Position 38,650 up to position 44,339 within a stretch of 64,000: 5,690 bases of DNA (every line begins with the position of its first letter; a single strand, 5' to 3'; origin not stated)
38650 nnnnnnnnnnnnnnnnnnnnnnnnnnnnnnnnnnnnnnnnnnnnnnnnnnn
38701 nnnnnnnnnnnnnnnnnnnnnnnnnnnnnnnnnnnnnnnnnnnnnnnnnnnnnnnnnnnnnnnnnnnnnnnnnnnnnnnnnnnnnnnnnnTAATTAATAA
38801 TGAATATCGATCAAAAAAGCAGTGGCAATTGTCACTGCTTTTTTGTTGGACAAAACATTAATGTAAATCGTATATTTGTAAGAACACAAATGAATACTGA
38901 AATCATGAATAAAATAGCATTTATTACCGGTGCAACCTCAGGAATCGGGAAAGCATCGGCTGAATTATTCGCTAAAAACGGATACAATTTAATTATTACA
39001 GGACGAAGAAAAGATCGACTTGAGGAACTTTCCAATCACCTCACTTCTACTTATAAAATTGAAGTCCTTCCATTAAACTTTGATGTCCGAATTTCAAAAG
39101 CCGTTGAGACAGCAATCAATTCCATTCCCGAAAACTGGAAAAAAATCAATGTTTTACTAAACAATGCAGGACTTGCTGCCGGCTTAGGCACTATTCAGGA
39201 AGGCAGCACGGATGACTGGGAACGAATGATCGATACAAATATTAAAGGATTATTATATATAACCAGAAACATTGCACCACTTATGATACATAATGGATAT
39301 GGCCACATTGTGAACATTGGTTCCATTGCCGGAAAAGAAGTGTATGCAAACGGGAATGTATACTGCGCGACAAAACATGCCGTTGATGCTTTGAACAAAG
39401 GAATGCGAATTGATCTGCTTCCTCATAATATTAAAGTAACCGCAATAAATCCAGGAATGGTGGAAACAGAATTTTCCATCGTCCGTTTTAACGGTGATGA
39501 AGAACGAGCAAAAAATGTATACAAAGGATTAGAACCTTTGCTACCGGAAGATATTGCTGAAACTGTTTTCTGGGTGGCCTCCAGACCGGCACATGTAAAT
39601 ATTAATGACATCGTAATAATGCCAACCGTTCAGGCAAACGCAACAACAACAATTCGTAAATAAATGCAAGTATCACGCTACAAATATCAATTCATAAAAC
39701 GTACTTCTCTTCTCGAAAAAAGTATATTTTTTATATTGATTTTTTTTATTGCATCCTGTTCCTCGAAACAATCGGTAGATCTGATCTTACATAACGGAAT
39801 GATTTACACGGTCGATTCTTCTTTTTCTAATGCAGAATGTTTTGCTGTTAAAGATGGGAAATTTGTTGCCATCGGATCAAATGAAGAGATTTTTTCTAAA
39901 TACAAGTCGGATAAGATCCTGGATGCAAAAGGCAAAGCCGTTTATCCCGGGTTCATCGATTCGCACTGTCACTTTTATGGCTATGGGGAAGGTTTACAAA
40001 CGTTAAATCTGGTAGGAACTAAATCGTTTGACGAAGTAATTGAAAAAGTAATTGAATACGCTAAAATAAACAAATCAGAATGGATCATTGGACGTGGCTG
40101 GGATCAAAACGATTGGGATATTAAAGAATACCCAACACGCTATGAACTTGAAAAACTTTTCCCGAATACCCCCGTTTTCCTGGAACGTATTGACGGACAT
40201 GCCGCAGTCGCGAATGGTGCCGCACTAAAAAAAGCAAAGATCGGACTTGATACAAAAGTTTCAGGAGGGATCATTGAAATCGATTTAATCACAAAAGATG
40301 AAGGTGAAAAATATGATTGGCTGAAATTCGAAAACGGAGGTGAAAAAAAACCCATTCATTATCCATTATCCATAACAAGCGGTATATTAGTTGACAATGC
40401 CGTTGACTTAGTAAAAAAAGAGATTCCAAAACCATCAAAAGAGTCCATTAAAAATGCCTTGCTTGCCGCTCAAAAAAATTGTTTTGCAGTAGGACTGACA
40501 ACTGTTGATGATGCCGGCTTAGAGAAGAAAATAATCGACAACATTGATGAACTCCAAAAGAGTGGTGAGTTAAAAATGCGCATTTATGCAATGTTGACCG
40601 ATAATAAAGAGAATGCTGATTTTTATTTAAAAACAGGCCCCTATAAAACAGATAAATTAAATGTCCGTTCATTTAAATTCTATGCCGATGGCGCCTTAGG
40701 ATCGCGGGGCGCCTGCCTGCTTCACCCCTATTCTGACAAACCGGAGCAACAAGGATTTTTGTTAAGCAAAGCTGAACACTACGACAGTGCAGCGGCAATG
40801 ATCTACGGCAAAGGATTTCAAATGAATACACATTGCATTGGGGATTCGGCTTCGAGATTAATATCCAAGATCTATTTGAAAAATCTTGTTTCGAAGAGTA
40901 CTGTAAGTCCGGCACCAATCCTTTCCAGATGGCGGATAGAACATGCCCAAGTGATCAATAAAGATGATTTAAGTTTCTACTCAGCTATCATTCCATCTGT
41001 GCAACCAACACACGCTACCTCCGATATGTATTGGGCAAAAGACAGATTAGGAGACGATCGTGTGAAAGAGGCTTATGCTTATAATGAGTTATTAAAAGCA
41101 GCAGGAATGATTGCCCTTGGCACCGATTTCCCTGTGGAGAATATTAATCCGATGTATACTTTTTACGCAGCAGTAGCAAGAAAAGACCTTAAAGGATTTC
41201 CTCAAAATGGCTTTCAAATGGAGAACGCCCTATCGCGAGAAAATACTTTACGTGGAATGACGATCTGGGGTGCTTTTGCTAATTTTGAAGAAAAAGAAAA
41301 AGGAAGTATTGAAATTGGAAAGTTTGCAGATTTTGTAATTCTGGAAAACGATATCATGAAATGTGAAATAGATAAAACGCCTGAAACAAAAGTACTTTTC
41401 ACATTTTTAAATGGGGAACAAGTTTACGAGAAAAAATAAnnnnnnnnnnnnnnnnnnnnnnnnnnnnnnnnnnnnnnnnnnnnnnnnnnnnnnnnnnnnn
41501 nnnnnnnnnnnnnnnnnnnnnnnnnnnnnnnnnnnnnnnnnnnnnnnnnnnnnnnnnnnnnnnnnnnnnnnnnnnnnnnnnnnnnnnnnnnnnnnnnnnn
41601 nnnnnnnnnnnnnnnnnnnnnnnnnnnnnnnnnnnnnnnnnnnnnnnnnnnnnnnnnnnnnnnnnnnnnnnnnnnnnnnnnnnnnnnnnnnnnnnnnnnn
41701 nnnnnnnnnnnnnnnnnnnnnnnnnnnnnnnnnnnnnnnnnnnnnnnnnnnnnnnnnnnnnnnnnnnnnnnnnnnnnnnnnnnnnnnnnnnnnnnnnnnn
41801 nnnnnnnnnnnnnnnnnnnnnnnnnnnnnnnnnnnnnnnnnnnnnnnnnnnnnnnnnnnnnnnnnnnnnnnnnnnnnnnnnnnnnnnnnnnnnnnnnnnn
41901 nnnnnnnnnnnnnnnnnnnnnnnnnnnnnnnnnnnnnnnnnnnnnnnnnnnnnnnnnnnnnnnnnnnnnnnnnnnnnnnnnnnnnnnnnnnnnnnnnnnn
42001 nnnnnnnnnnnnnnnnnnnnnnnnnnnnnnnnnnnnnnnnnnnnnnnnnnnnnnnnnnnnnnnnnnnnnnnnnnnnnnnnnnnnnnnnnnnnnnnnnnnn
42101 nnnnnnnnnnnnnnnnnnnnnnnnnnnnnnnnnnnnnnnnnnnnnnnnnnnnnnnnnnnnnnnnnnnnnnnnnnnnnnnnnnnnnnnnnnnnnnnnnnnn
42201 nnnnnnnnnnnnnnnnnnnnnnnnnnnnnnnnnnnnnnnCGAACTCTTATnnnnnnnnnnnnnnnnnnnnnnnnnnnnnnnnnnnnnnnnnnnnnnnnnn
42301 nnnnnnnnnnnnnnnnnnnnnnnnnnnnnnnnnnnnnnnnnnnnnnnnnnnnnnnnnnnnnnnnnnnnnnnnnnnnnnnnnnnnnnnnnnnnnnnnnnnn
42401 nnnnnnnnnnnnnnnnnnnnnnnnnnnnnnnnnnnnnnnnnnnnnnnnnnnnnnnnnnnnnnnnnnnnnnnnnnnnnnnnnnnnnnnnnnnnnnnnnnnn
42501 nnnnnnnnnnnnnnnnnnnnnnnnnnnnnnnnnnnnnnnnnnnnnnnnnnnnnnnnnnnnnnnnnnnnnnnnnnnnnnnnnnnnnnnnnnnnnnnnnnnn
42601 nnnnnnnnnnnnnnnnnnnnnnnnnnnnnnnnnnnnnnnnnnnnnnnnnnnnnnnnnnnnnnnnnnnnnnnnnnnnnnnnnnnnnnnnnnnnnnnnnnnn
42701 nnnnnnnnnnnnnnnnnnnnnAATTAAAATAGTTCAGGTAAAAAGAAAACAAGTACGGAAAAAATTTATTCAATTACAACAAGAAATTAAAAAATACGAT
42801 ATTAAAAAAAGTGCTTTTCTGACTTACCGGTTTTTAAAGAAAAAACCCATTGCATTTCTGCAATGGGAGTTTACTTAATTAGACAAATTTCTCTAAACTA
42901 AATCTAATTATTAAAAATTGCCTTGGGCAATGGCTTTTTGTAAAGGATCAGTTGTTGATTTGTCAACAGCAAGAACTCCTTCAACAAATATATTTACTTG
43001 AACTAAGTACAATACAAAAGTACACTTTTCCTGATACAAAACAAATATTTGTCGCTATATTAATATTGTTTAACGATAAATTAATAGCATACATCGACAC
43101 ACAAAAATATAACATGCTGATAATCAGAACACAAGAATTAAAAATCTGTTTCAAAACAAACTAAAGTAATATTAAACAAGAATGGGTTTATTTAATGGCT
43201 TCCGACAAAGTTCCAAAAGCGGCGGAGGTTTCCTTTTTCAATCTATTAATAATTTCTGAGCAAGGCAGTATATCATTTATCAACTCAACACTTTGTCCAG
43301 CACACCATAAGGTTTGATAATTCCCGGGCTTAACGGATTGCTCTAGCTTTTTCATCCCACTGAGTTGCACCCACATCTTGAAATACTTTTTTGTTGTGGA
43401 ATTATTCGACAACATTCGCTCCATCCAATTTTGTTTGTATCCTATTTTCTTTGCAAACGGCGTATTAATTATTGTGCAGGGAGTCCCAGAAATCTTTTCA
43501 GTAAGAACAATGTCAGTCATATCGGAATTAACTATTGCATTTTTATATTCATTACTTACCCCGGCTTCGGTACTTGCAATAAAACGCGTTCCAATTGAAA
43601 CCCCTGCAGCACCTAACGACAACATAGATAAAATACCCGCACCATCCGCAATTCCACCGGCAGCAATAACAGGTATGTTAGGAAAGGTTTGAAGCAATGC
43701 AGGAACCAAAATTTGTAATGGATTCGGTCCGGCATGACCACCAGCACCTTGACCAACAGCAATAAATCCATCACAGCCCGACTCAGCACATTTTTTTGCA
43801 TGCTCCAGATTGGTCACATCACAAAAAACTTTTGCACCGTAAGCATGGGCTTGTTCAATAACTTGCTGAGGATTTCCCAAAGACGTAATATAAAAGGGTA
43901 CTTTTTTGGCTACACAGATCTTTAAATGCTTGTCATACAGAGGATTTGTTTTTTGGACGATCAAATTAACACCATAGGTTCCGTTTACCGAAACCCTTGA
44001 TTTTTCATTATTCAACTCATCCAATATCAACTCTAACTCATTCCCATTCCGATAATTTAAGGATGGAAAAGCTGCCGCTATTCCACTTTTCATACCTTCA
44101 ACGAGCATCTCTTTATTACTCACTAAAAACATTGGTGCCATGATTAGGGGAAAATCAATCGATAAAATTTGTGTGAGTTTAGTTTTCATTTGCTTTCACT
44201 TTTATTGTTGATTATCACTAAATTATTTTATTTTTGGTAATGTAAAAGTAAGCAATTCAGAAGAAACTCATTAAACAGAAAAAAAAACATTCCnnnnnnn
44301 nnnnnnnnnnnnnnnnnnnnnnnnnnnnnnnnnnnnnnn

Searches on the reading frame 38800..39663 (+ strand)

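Call 9: search_protein_families(library=ncbifam, proteins=[window:38800-39663:+], max_evalue=0.0001)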
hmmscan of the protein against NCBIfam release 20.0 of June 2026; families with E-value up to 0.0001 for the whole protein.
window:38800-39663:+ (287 aa): 225 families (the best 25 are shown)
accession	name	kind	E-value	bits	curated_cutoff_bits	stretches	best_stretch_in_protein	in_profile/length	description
NF007829.0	PRK10538.1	equivalog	1e-79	267.4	411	1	39-285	2-245/248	bifunctional NADP-dependent 3-hydroxy acid dehydrogenase/3-hydroxypropionate dehydrogenase YdfG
NF005594.0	PRK07326.1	equivalog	7.1e-50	169.8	271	1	34-276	3-232/237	SDR family oxidoreductase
NF005672.0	PRK07454.1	equivalog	1.6e-48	165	234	1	36-277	5-238/241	SDR family oxidoreductase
NF005806.0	PRK07666.1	equivalog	3.6e-48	163.9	286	1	32-256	2-217/239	3-ketoacyl-ACP reductase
NF038213.1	SDR_TniO_fam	equivalog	1.7e-46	158.6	300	1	37-278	2-249/249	SDR family oxidoreductase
NF005559.1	PRK07231.1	subfamily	1.8e-44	152.1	215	1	36-264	3-233/249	glucose 1-dehydrogenase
NF004791.0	PRK06138.1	equivalog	7.8e-43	146.6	312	1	35-265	3-236/252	SDR family oxidoreductase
NF009466.0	PRK12826.1-2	subfamily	4.6e-42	144.2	222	1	36-265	2-231/248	3-oxoacyl-ACP reductase FabG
NF052558.1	MBtsdlDhBudC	equivalog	5.6e-42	144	270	1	37-265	3-228/250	meso-2,3-butanediol dehydrogenase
NF004818.0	PRK06172.1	equivalog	1.1e-41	142.8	336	1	31-264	1-236/253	SDR family oxidoreductase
NF004826.0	PRK06182.1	subfamily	1.9e-40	138.9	305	1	37-238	4-197/274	oxidoreductase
NF005309.0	PRK06841.1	subfamily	5.2e-40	137.6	286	1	30-271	8-246/255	GolD/DthD family dehydrogenase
NF005878.0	PRK07825.1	subfamily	1.8e-39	135.8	287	1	31-272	3-230/278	short chain dehydrogenase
NF005372.1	PRK06914.1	subfamily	1.3e-38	132.9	320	1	37-225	2-189/279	SDR family oxidoreductase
NF009093.0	PRK12429.1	subfamily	1.9e-38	132.2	258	1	35-225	3-191/259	3-hydroxybutyrate dehydrogenase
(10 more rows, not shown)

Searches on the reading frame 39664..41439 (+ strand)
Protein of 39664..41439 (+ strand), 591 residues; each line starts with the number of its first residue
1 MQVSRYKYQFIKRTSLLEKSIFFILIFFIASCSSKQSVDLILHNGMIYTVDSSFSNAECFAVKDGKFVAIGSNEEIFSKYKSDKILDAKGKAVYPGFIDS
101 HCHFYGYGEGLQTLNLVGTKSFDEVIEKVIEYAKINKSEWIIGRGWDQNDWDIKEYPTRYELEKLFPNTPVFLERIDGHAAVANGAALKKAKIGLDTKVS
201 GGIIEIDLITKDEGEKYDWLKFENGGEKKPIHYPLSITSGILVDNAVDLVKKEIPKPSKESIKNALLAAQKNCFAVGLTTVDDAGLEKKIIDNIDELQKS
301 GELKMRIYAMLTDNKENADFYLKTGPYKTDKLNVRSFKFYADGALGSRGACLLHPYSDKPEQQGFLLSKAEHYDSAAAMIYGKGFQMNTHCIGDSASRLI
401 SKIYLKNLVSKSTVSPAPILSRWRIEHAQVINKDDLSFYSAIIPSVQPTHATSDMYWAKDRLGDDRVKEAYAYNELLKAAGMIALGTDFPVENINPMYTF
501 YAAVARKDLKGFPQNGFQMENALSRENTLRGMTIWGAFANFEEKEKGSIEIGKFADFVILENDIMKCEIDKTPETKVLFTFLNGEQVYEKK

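Call 9: search_protein_families(library=ncbifam, proteins=[window:39664-41439:+], max_evalue=0.0001)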
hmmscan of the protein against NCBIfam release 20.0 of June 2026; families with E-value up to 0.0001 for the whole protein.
window:39664-41439:+ (591 aa): 30 families (the best 25 are shown)
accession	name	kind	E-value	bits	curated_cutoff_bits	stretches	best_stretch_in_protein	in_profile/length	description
NF005540.0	PRK07203.1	equivalog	1.3e-12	47.1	444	1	40-127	2-91/444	putative aminohydrolase SsnA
TIGR01224.1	hutI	equivalog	4.5e-12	45.5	298.15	1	58-104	4-49/377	imidazolonepropionase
TIGR03314.1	Se_ssnA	subfamily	8.9e-11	41.3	455.5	1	40-112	1-76/441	putative selenium metabolism protein SsnA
NF006689.0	PRK09237.1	equivalog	1.8e-10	39.9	371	1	37-110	2-72/383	amidohydrolase/deacetylase family metallohydrolase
NF006056.0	PRK08204.1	subfamily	1e-09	37.7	391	0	40-105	5-68/449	hypothetical protein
NF006549.0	PRK09045.1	equivalog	2.9e-09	36.1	540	0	34-103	4-75/444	TRZ/ATZ family hydrolase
NF006560.0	PRK09061.1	subfamily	7.5e-09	34.4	340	1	23-104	11-87/517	amidohydrolase family protein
TIGR03178.1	allantoinase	equivalog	1.1e-08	34.3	357.85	1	40-105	2-61/441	allantoinase AllB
NF005960.0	PRK08044.1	equivalog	2.9e-08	32.8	688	1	37-110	2-68/453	allantoinase AllB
NF006559.0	PRK09060.1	equivalog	3.1e-08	32.4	482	1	35-109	2-70/444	dihydroorotase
NF006845.0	PRK09357.2-6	equivalog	8.7e-08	31.2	728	1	40-108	3-68/428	dihydroorotase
NF009941.0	PRK13404.1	subfamily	9.3e-08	31.1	647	1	36-104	2-63/478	dihydropyrimidinase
NF006055.0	PRK08203.1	equivalog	3.3e-07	29.2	532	0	39-105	6-72/455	8-oxoguanine deaminase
TIGR02033.1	D-hydantoinase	equivalog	5.6e-07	28.8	393.25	1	41-111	2-67/454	dihydropyrimidinase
NF004839.0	PRK06189.1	equivalog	6.1e-07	28.4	631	1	38-105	3-64/451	allantoinase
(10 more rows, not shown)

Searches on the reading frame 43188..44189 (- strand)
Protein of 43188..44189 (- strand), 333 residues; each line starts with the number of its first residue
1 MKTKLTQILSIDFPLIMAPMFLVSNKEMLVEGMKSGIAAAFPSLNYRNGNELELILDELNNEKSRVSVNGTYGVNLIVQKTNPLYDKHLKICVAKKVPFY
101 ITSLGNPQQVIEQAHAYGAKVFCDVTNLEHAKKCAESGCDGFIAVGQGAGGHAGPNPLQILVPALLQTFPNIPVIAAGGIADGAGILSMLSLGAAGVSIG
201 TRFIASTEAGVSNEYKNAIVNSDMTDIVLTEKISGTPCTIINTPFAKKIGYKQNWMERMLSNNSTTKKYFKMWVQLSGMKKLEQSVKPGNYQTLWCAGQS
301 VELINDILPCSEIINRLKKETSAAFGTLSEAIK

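Call 9: search_protein_families(library=ncbifam, proteins=[window:43188-44189:-], max_evalue=0.0001)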
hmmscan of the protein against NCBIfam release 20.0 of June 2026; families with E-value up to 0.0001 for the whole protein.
window:43188-44189:- (333 aa): 2 families
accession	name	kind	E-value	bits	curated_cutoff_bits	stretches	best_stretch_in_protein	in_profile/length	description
TIGR03151.1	enACPred_II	equivalog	6.4e-44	150.4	453.1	1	2-322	1-301/307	enoyl-[acyl-carrier-protein] reductase FabK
NF002231.0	PRK01130.1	subfamily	9.4e-05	21.5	189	0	108-202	116-212/230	putative N-acetylmannosamine-6-phosphate 2-epimerase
